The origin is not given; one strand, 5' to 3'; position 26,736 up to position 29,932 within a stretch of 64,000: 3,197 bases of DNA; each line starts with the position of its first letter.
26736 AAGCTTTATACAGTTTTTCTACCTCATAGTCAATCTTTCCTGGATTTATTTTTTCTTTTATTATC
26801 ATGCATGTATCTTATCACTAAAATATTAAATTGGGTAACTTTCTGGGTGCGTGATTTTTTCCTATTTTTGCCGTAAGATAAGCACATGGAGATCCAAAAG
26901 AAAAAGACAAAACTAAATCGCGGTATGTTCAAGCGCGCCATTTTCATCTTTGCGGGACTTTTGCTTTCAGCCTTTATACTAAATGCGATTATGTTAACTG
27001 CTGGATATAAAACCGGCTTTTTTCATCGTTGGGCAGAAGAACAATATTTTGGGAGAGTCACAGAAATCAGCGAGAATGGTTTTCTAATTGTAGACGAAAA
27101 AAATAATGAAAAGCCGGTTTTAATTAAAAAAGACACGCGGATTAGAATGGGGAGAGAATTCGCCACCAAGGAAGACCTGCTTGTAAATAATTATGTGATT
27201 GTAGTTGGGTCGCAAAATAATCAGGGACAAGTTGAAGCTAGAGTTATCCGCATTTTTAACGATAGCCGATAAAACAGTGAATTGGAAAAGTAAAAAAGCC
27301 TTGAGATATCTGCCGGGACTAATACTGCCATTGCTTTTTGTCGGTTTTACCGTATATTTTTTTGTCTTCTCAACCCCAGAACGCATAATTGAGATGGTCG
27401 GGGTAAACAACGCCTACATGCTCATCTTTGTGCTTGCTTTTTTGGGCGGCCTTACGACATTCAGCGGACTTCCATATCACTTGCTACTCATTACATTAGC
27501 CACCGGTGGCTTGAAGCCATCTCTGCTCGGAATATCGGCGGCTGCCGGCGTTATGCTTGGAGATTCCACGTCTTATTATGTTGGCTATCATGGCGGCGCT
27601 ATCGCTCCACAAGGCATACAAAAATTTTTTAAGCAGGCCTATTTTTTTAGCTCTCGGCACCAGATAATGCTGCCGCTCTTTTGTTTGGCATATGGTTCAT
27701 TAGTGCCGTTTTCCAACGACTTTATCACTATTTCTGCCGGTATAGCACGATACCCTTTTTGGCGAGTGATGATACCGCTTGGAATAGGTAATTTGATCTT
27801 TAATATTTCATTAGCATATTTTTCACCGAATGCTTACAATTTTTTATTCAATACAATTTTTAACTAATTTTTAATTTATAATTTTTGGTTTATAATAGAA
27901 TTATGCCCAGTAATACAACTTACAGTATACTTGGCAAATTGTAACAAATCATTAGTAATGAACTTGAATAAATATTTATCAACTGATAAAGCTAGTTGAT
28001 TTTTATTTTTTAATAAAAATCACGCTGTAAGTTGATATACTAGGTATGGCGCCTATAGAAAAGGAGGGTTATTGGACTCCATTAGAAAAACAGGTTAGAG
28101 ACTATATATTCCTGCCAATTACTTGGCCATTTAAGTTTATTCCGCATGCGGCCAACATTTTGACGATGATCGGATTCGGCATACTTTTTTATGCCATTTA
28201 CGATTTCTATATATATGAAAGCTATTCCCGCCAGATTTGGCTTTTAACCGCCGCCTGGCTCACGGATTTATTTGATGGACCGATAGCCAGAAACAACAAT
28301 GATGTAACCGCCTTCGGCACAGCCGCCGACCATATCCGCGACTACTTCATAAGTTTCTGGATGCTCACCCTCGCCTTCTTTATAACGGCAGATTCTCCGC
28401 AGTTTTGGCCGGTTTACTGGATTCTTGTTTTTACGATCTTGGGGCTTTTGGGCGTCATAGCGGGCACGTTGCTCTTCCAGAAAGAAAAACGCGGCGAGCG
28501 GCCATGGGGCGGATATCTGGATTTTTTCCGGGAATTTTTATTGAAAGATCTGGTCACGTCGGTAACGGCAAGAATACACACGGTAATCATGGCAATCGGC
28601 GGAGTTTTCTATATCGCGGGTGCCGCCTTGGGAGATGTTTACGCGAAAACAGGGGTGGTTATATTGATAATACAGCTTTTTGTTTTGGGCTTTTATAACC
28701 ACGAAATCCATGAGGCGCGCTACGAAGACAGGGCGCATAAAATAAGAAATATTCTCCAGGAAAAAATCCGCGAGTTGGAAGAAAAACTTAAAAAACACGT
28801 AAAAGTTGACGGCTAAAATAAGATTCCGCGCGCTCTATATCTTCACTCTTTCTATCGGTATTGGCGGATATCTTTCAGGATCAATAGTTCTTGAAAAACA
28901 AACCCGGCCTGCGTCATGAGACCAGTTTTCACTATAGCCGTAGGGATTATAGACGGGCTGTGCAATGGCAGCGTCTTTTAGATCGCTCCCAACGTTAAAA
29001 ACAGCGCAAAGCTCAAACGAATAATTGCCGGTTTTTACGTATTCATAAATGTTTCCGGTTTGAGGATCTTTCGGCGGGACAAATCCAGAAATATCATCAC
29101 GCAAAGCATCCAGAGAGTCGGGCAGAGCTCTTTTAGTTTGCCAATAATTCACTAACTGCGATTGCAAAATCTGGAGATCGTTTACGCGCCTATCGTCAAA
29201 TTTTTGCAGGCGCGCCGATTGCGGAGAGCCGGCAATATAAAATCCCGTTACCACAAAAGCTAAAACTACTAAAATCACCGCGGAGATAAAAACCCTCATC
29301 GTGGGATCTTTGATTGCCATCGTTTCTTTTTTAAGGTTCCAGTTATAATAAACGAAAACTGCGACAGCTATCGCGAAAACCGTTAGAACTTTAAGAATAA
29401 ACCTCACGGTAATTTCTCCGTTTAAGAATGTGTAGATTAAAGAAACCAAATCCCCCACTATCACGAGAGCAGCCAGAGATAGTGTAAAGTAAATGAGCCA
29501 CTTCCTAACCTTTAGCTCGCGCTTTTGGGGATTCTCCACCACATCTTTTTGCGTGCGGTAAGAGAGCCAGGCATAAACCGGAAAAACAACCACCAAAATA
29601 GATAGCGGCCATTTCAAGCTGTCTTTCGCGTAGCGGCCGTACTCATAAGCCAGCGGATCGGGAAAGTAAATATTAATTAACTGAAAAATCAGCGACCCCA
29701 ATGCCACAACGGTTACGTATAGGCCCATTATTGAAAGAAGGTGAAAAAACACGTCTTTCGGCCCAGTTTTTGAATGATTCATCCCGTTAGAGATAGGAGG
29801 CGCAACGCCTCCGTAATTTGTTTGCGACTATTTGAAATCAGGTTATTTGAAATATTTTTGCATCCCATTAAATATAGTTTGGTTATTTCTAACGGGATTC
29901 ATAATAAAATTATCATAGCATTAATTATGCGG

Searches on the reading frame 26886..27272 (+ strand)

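Call 62: search_protein_families(library=pfam, proteins=[window:26886-27272:+], max_evalue=0.001)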
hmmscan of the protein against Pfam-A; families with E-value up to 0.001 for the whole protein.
window:26886-27272:+ (128 aa): 1 family
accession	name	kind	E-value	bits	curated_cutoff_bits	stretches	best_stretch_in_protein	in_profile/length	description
PF18914.6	DUF5666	-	5.2e-06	27.1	27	1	56-121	2-59/60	Domain of unknown function (DUF5666)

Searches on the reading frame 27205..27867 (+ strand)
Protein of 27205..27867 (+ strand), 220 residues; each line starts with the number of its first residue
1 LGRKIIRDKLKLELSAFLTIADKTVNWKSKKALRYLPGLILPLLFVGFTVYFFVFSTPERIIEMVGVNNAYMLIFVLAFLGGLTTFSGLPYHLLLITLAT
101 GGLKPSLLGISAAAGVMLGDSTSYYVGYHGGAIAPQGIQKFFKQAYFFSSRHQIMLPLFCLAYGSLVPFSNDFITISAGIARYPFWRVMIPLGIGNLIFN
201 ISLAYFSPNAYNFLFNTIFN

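Call 62: search_protein_families(library=pfam, proteins=[window:27205-27867:+], max_evalue=0.001)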
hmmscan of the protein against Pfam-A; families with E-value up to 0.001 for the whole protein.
window:27205-27867:+ (220 aa): 1 family
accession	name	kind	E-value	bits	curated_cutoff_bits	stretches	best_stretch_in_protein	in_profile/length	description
PF09335.16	VTT_dom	-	2.9e-06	28.2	33.9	1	96-206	6-120/123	VTT domain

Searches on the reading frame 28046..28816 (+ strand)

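Call 41: search_protein_families(library=pfam, proteins=[window:28046-28816:+], max_evalue=0.001)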
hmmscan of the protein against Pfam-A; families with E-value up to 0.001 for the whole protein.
window:28046-28816:+ (256 aa): 1 family
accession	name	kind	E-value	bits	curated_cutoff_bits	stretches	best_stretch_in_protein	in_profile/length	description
PF01066.26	CDP-OH_P_transf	-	4.3e-14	53.6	22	1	34-206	2-142/152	CDP-alcohol phosphatidyltransferase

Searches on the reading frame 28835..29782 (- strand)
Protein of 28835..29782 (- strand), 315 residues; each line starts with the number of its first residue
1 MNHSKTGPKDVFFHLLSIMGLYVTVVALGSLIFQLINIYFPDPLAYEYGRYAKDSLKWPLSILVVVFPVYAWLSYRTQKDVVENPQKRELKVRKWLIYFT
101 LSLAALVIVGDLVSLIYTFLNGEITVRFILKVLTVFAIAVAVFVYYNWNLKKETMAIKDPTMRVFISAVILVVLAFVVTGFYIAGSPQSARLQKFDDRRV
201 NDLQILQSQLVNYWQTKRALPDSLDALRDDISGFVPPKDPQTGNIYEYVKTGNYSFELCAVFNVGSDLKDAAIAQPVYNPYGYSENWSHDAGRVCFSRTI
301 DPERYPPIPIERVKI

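Call 41: search_protein_families(library=pfam, proteins=[window:28835-29782:-], max_evalue=0.001)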
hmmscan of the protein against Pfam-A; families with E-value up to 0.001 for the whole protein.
window:28835-29782:- (315 aa): 2 families
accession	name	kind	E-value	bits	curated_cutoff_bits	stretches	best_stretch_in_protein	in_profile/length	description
PF18920.5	DUF5671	-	1.5e-27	96.5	28.4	1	10-145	1-131/132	Domain of unknown function (DUF5671)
PF04973.17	NMN_transporter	-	0.00099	19.6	27.3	0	116-185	37-101/175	Nicotinamide mononucleotide transporter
